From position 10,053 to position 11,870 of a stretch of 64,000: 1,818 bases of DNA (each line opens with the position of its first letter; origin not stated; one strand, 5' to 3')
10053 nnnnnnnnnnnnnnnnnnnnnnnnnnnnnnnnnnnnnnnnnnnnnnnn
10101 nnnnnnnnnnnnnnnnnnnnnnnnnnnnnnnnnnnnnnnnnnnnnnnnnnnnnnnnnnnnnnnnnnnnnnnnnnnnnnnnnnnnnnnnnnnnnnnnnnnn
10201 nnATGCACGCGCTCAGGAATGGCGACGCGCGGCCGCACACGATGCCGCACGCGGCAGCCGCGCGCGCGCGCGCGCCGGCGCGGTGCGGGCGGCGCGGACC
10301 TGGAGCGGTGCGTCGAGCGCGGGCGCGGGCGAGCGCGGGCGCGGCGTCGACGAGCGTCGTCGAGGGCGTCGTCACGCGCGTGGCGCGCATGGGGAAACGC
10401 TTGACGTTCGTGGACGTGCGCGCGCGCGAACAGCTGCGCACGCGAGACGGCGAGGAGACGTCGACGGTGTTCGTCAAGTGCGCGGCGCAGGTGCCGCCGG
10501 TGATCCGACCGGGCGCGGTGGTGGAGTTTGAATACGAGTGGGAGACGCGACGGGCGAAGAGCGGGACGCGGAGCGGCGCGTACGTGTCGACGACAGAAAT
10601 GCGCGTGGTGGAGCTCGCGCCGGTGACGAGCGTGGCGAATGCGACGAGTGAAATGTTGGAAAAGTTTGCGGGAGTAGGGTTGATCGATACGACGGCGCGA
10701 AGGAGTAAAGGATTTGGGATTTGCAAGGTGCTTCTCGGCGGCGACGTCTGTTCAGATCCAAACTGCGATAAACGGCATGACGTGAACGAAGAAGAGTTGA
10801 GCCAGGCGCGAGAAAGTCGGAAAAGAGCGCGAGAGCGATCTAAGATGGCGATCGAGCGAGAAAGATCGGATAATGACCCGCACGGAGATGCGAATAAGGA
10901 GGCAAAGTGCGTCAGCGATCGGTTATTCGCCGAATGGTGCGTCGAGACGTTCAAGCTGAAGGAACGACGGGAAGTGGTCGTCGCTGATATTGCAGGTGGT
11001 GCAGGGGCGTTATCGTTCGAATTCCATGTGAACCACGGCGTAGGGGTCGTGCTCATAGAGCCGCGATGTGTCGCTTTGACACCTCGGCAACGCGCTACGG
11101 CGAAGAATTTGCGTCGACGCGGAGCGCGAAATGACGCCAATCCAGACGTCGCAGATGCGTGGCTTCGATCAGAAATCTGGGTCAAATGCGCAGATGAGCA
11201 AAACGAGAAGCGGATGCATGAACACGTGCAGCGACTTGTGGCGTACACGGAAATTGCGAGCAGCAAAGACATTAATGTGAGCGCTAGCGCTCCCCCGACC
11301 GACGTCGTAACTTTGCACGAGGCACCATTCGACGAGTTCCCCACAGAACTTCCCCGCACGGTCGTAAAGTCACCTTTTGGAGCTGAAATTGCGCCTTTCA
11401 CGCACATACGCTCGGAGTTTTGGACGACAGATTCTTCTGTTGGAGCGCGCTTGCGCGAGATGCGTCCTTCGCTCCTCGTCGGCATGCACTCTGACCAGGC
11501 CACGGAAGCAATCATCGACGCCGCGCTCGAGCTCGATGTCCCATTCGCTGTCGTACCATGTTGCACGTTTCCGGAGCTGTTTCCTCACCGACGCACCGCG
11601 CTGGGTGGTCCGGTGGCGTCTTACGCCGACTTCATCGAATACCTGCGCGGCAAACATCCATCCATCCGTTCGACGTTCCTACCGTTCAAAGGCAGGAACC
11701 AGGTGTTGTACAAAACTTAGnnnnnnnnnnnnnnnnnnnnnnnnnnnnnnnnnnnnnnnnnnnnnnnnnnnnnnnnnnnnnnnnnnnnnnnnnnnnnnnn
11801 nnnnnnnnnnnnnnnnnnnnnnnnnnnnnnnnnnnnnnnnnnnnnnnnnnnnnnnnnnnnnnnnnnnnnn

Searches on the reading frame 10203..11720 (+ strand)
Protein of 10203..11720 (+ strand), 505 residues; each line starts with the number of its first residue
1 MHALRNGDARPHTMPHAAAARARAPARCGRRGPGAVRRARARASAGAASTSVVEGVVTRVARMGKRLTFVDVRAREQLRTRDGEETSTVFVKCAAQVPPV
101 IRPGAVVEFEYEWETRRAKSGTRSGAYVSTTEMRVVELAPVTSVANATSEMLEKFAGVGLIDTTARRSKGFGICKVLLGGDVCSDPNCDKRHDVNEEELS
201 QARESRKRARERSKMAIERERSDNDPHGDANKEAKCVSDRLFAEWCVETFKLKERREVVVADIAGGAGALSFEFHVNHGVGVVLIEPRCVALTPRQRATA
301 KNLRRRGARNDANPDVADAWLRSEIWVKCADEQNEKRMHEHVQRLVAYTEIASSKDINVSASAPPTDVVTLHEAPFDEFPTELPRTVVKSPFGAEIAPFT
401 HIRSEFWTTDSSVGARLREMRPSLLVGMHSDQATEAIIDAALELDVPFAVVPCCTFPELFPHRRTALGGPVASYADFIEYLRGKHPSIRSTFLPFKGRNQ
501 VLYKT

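Call 9: search_protein_families(library=pfam, max_evalue=0.01, proteins=[window:10389-11717:+])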
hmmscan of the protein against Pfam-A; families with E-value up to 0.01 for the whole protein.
seq(443 aa): 1 family
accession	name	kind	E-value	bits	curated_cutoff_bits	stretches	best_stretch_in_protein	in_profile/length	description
PF13679.12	Methyltransf_32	-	0.0021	18.5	27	1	190-392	21-136/143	Methyltransferase domain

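Call 39: find_encoding_contigs(protein=window:10203-11720:+, flank=1500, max_places=10)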
Protein window:10203-11720:+ (505 aa): 26 contigs read that carry it; 5 places shown.
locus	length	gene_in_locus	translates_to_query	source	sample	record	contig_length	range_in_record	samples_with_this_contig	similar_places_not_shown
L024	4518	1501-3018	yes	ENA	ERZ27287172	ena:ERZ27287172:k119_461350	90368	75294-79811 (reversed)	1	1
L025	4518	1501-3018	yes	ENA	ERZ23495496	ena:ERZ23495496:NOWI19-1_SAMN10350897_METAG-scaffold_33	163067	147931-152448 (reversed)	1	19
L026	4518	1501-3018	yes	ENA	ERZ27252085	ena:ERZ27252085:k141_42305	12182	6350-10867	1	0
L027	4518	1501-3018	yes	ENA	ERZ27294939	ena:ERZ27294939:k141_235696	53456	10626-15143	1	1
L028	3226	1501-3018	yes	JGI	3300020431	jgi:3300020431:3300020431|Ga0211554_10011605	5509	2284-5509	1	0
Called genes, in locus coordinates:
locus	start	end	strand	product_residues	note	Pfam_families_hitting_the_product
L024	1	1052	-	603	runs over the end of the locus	PF08373:RAP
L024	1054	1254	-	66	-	PF01197:Ribosomal_L31 (weak)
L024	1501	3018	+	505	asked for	-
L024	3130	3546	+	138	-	-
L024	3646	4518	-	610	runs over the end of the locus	PF02403:Seryl_tRNA_N, PF00587:tRNA-synt_2b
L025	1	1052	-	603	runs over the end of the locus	PF08373:RAP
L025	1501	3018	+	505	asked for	-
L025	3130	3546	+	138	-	-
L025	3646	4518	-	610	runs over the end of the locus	PF02403:Seryl_tRNA_N, PF00587:tRNA-synt_2b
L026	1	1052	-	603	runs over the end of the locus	PF08373:RAP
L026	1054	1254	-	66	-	PF01197:Ribosomal_L31 (weak)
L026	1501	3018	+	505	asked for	-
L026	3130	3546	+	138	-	-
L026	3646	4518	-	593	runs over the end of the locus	PF02403:Seryl_tRNA_N, PF00587:tRNA-synt_2b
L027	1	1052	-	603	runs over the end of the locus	PF08373:RAP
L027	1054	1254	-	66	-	PF01197:Ribosomal_L31 (weak)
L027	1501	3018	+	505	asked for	-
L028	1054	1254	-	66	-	PF01197:Ribosomal_L31 (weak)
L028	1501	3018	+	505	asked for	-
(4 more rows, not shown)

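Call 49: search_protein_families(library=pfam, max_evalue=10, proteins=[P0024])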
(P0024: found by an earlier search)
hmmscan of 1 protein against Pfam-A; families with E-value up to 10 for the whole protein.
P0024 (492 aa): 3 families
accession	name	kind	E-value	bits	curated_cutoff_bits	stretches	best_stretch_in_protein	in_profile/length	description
PF13679.12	Methyltransf_32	-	0.0025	18.2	27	1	239-441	21-136/143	Methyltransferase domain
PF01096.23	Zn_ribbon_TFIIS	-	0.14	12.5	21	1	64-81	15-32/39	Transcription factor S-II (TFIIS)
PF10356.15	RRG7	-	0.27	11.1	22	1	286-355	22-87/185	Required for respiratory growth protein 7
